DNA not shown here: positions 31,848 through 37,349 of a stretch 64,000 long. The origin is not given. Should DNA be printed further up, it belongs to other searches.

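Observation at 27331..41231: Four-gene operon mixing BREX type-2 parts (BrxD-like ATPase, Lhr/DUF1998 helicase, PglW-like NERD-tandem kinase) with a 1202-aa HhH protein, but no methyltransferase or phosphatase: candidate undescribed defence system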

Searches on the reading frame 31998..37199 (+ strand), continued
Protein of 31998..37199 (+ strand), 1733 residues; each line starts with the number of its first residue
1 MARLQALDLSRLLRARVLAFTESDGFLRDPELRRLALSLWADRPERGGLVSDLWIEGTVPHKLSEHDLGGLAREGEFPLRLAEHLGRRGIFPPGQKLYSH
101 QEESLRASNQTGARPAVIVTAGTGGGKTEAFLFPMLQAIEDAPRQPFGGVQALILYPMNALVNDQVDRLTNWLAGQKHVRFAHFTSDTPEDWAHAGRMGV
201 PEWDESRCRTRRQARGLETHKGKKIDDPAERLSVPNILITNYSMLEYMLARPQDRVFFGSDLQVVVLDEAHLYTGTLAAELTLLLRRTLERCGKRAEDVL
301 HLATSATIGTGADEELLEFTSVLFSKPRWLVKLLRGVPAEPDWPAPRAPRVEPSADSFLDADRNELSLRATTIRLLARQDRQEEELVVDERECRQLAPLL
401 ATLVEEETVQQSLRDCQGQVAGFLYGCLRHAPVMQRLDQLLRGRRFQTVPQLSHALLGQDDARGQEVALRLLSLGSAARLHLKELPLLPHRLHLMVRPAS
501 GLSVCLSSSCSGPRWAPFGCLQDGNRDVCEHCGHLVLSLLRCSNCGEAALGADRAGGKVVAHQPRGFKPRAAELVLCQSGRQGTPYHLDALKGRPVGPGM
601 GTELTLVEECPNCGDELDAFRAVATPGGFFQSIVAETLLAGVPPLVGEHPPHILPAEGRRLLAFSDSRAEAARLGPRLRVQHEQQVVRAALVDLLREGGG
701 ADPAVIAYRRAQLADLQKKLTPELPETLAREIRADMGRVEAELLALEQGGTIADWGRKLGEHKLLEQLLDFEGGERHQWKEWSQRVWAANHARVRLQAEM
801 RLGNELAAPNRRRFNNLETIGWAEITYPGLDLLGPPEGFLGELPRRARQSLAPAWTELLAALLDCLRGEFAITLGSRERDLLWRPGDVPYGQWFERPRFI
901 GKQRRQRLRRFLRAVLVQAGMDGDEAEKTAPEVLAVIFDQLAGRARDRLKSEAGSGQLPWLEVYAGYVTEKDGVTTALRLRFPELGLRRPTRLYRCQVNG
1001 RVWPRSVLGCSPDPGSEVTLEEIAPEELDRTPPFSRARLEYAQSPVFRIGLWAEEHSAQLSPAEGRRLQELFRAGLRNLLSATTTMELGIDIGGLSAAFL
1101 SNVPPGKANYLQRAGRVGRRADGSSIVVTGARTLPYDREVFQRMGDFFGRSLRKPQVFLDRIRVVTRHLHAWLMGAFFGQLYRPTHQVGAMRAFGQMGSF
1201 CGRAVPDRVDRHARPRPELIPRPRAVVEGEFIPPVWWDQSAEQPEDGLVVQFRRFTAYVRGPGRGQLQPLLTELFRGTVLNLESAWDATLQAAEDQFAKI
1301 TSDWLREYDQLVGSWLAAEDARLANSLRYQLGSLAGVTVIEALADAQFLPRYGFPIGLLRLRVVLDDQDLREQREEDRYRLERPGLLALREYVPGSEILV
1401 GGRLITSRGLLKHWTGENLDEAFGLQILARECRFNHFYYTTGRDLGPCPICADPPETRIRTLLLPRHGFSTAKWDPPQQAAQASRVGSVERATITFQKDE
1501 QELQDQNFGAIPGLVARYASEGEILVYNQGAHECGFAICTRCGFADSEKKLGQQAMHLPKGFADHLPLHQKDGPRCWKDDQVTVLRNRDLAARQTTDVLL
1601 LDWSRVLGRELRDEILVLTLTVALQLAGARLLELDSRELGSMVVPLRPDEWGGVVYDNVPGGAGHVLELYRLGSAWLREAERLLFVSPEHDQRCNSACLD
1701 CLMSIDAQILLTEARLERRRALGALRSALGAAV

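Call 83: search_dna_similar(query=L061:2620-5907:+, collection=plasmids, mode=protein, max_rows=40, rows=spread, max_evalue=0.001)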
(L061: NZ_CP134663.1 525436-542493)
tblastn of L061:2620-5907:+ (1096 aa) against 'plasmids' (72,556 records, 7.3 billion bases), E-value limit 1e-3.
Records with a match: 19; places in all: 19; records where one place covers at least 80% of the query: 5.
Best place of each record, by identity: >=99% 1; <60% 18.
By first word of the organism name: Escherichia 6; Marinobacter 2; Methylocystis 2; Klebsiella 2; Sinorhizobium 2; Pseudomonas 1; Azotobacter 1; Acinetobacter 1; Rhizobium 1; Rhodobacter 1.
By predicted mobility (MOB-suite, as given by PLSDB): conjugative 9; non-mobilizable 7; mobilizable 3.
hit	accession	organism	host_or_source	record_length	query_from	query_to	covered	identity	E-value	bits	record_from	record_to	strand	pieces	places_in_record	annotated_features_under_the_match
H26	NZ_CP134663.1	Escherichia coli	Larus michahellis,bacteria,cloaca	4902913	1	1096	100%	99.9%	0e+0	2268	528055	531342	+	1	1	none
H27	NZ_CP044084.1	Pseudomonas luteola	Homo sapiens,clinical isolate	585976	8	1093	99%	43.9%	0e+0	959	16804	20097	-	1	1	STY4851/ECs_5259 family protein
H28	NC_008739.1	Marinobacter nauticus VT8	-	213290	11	1089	98%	26.7%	2e-106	375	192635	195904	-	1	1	STY4851/ECs_5259 family protein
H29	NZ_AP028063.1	Marinobacter shengliensis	-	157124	11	1089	98%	26.6%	3e-106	375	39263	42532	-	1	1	STY4851/ECs_5259 family protein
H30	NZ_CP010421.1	Azotobacter chroococcum NCIMB 8003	cell culture,soil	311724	14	1084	98%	26.6%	4e-100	357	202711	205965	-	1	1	STY4851/ECs_5259 family protein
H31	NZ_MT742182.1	Acinetobacter sp. TTH0-4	-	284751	15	340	30%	29.9%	8e-32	143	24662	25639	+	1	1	STY4851/ECs_5259 family protein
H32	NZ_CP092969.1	Methylocystis parvus OBBP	Bacterial Monoculture,Mud, soil or ...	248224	14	254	22%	30.2%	1e-15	90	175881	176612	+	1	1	STY4851/ECs_5259 family protein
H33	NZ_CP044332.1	Methylocystis parvus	-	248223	14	254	22%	30.2%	1e-15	90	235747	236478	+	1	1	STY4851/ECs_5259 family protein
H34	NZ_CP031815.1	Klebsiella pneumoniae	Homo sapiens,rectal swab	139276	15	258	22%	27.5%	2e-13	83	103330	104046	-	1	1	STY4851/ECs_5259 family protein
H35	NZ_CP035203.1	Klebsiella pneumoniae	Homo sapiens,stool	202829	15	258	22%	27.5%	2e-13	83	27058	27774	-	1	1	STY4851/ECs_5259 family protein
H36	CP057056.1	Escherichia coli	culture,Pooled cattle faecal samples ...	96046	15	258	22%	27.5%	2e-13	83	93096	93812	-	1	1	hypothetical protein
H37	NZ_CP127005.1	Escherichia coli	mixed culture,pork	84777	15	258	22%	27.2%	1e-13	84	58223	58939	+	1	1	STY4851/ECs_5259 family protein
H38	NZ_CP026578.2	Escherichia coli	Homo sapiens,Culture,Rectal swab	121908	15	258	22%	27.2%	1e-13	84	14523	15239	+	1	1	STY4851/ECs_5259 family protein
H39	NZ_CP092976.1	Escherichia coli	Homo sapiens,Culture,Rectal swab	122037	15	258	22%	27.2%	1e-13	84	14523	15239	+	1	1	STY4851/ECs_5259 family protein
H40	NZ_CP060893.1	Escherichia coli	Homo sapiens,sputum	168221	15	258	22%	27.2%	1e-13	84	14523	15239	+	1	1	STY4851/ECs_5259 family protein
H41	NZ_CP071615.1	Rhizobium bangladeshense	lentil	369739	15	255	22%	26.5%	1e-12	80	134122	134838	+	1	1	STY4851/ECs_5259 family protein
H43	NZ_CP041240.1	Sinorhizobium mexicanum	Acaciella angustissima,cell culture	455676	18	244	21%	26.6%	4e-6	59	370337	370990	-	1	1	STY4851/ECs_5259 family protein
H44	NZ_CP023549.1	Rhodobacter sp. CZR27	cell culture,paddy soil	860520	28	149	11%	31.1%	1e-7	64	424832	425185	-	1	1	STY4851/ECs_5259 family protein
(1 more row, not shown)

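Call 84: search_protein_families(library=ncbifam, proteins=[window:31998-37199:+, L061:2620-5907:+, L062:2816-6793:+], max_evalue=0.01)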
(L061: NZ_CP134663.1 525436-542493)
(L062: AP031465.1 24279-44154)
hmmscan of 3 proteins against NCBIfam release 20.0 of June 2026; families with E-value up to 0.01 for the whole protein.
window:31998-37199:+ (1733 aa): 17 families
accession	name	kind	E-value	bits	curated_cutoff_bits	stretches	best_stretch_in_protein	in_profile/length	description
TIGR03817.1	DECH_helic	hypoth_equivalog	6.9e-28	97.3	874.1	3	1062-1154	315-406/742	helicase/secretion neighborhood putative DEAH-box helicase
NF041067.1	DpdJ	equivalog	3e-17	61.6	800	2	109-168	165-224/1482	protein DpdJ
TIGR04121.1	DEXH_lig_assoc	equivalog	3.2e-16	58.2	850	3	96-190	13-104/804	ligase-associated DNA damage response DEXH box helicase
TIGR03158.1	cas3_cyano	exception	3.4e-10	39.6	69.1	1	106-303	6-188/357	type I-D CRISPR-associated helicase Cas3'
NF008394.0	PRK11192.1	equivalog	8.4e-10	38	507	1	117-185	43-110/441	ATP-dependent RNA helicase SrmB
NF053631.1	RNA_helic_CshA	equivalog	8.5e-08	31.5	646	1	116-180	38-97/434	degradosome RNA helicase CshA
NF002340.1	PRK01297.1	equivalog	2e-06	26.9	564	1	1055-1130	278-354/372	ATP-dependent RNA helicase RhlB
NF053636.1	DDHlcsCsdAPsy1082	equivalog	3e-06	26.1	890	0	1066-1121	283-338/512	DEAD/DEAH box helicase CsdA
NF010338.0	PRK13767.1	equivalog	1.6e-05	23.4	849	1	1056-1122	321-387/877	ATP-dependent helicase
NF053711.1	RNA_heli_RhlE1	exception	0.00015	20.6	750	0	117-167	41-91/434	RNA helicase RhlE1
NF008744.0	PRK11776.1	equivalog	0.00024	19.8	524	0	116-168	43-90/460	ATP-dependent RNA helicase DbpA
NF007882.0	PRK10590.1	equivalog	0.00048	19.2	743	0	117-163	41-89/456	ATP-dependent RNA helicase RhlE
NF010337.0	PRK13766.1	equivalog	0.0019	16.4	610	1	1055-1131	403-479/781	Hef nuclease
NF038325.1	DISARM_DrmAS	equivalog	0.0023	15.9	950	0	1080-1129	949-996/1165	DISARM system helicase DrmA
NF007284.0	PRK09751.1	equivalog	0.0048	14.1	1496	0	1056-1126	355-425/1538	ATP-dependent helicase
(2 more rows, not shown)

L061:2620-5907:+ (1096 aa): 1 family
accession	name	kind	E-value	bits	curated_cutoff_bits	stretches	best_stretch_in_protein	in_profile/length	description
NF038336.1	YjiT_fam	subfamily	0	1263.8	150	1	15-1089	1-1090/1090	STY4851/ECs_5259 family protein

L062:2816-6793:+ (1325 aa): 0 families

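Call 86: get_annotated_region(hit=H27, flank=500)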
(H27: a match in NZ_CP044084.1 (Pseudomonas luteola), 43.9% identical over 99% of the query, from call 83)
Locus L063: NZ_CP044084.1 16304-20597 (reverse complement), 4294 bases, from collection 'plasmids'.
description: Pseudomonas luteola strain FDAARGOS_637 plasmid unnamed1, complete sequence
organism: Pseudomonas luteola (NCBI taxid 47886)
taxonomy: Bacteria; Pseudomonadota; Gammaproteobacteria; Pseudomonadales; Pseudomonadaceae; Pseudomonas; Pseudomonas luteola
host: -; source: Homo sapiens,clinical isolate; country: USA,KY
typing (MOB-suite, as given by PLSDB): non-mobilizable
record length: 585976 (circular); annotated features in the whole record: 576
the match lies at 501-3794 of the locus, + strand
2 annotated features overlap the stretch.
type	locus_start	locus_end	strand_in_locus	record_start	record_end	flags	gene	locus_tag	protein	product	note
CDS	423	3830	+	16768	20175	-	-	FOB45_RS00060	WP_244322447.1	STY4851/ECs_5259 family protein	-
CDS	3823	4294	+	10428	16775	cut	-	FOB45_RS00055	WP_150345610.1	DEAD/DEAH box helicase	-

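Call 87: get_annotated_region(hit=H28, flank=500)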
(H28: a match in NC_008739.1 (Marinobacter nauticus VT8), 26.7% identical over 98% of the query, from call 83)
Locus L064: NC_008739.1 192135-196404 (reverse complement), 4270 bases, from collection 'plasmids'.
description: Marinobacter nauticus VT8 plasmid pMAQU02, complete sequence
organism: Marinobacter nauticus VT8 (NCBI taxid 351348)
taxonomy: Bacteria; Pseudomonadota; Gammaproteobacteria; Pseudomonadales; Marinobacteraceae; Marinobacter; Marinobacter nauticus; Marinobacter nauticus VT8
host: -; source: -; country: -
typing (MOB-suite, as given by PLSDB): conjugative; replicon rep_cluster_255; relaxase MOBH; mating-pair formation MPF_G
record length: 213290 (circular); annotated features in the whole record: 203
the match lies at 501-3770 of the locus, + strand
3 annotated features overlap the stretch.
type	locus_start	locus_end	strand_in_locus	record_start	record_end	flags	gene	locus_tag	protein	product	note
CDS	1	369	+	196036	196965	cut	-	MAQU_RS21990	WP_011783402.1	metallophosphoesterase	-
CDS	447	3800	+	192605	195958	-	-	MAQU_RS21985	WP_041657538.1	STY4851/ECs_5259 family protein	-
CDS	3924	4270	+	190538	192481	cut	-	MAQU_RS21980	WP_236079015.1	DEAD/DEAH box helicase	-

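Call 88: get_annotated_region(hit=H30, flank=500)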
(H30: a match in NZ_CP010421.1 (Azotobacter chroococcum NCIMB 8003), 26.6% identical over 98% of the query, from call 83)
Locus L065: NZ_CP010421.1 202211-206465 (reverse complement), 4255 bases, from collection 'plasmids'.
description: Azotobacter chroococcum NCIMB 8003 plasmid pAcX50f, complete sequence
organism: Azotobacter chroococcum NCIMB 8003 (NCBI taxid 1328314)
taxonomy: Bacteria; Pseudomonadota; Gammaproteobacteria; Pseudomonadales; Pseudomonadaceae; Azotobacter; Azotobacter chroococcum; Azotobacter chroococcum NCIMB 8003
host: -; source: cell culture,soil; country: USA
typing (MOB-suite, as given by PLSDB): mobilizable; relaxase MOBH
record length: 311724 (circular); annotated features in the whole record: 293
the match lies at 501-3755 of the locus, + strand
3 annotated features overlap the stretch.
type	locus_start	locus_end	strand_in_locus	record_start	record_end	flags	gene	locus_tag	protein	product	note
CDS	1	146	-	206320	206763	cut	-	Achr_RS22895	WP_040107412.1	hypothetical protein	-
CDS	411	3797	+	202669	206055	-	-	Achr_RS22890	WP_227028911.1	STY4851/ECs_5259 family protein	-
CDS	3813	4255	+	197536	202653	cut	-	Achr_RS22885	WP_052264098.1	DEAD/DEAH box helicase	-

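Call 89: get_annotated_region(hit=H32, flank=3500)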
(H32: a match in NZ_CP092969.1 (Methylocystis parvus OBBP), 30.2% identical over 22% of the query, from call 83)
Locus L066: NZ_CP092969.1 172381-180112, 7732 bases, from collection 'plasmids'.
description: Methylocystis parvus OBBP plasmid pMpar-1, complete sequence
organism: Methylocystis parvus OBBP (NCBI taxid 1134912)
taxonomy: Bacteria; Pseudomonadota; Alphaproteobacteria; Hyphomicrobiales; Methylocystaceae; Methylocystis; Methylocystis parvus; Methylocystis parvus OBBP
host: -; source: Bacterial Monoculture,Mud, soil or sediment; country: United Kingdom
typing (MOB-suite, as given by PLSDB): non-mobilizable
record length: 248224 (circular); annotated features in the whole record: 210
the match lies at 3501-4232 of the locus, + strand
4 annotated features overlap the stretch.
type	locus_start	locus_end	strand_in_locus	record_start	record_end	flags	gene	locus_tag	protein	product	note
CDS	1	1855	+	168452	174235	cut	-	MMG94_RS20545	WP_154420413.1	AAA family ATPase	-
CDS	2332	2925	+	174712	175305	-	-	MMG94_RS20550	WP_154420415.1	hypothetical protein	-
CDS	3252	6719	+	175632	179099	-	-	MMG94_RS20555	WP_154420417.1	STY4851/ECs_5259 family protein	-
CDS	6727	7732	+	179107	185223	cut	-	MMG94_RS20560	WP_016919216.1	DEAD/DEAH box helicase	-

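Call 90: get_annotated_region(hit=H34, flank=3500)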
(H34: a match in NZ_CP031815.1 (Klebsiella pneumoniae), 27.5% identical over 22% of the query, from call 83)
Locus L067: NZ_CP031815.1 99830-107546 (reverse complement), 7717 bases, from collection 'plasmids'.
description: Klebsiella pneumoniae strain KSB1_7F isolate KSB1_7F plasmid unnamed1, complete sequence
organism: Klebsiella pneumoniae (NCBI taxid 573)
taxonomy: Bacteria; Pseudomonadota; Gammaproteobacteria; Enterobacterales; Enterobacteriaceae; Klebsiella; Klebsiella pneumoniae
host: -; source: Homo sapiens,rectal swab; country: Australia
typing (MOB-suite, as given by PLSDB): non-mobilizable; replicon IncFIB
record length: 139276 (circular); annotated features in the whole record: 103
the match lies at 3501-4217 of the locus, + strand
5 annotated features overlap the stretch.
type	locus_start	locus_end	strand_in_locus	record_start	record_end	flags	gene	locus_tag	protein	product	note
CDS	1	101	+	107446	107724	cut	-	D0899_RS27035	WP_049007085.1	DUF1778 domain-containing protein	-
CDS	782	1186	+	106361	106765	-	-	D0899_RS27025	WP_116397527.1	DUF2251 domain-containing protein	-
CDS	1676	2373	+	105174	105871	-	-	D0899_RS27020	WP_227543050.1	IS1 family transposase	-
CDS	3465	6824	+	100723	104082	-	-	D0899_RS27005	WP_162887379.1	STY4851/ECs_5259 family protein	-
CDS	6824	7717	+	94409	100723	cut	-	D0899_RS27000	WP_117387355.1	DEAD/DEAH box helicase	-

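Call 91: get_annotated_region(hit=H41, flank=3500)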
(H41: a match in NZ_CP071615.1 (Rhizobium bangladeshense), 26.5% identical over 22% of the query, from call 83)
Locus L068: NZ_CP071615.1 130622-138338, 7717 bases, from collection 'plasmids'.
description: Rhizobium bangladeshense strain BLR175 plasmid p3, complete sequence
organism: Rhizobium bangladeshense (NCBI taxid 1138189)
taxonomy: Bacteria; Pseudomonadota; Alphaproteobacteria; Hyphomicrobiales; Rhizobiaceae; Rhizobium; Rhizobium bangladeshense
host: -; source: lentil; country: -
typing (MOB-suite, as given by PLSDB): conjugative; replicon rep_cluster_471; relaxase MOBQ,MOBQ; mating-pair formation MPF_T
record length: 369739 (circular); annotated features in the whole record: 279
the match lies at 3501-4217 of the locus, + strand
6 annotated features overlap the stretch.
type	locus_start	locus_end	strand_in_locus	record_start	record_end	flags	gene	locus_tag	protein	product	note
CDS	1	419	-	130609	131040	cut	-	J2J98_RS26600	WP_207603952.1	ACT domain-containing protein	-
CDS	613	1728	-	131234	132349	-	-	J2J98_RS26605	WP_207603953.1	hypothetical protein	-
CDS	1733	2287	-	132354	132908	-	-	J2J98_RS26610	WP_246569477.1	DUF4365 domain-containing protein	-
CDS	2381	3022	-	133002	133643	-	-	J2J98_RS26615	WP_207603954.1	hypothetical protein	-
CDS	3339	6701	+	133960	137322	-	-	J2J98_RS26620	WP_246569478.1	STY4851/ECs_5259 family protein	-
CDS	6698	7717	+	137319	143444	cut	-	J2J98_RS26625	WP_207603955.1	DEAD/DEAH box helicase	-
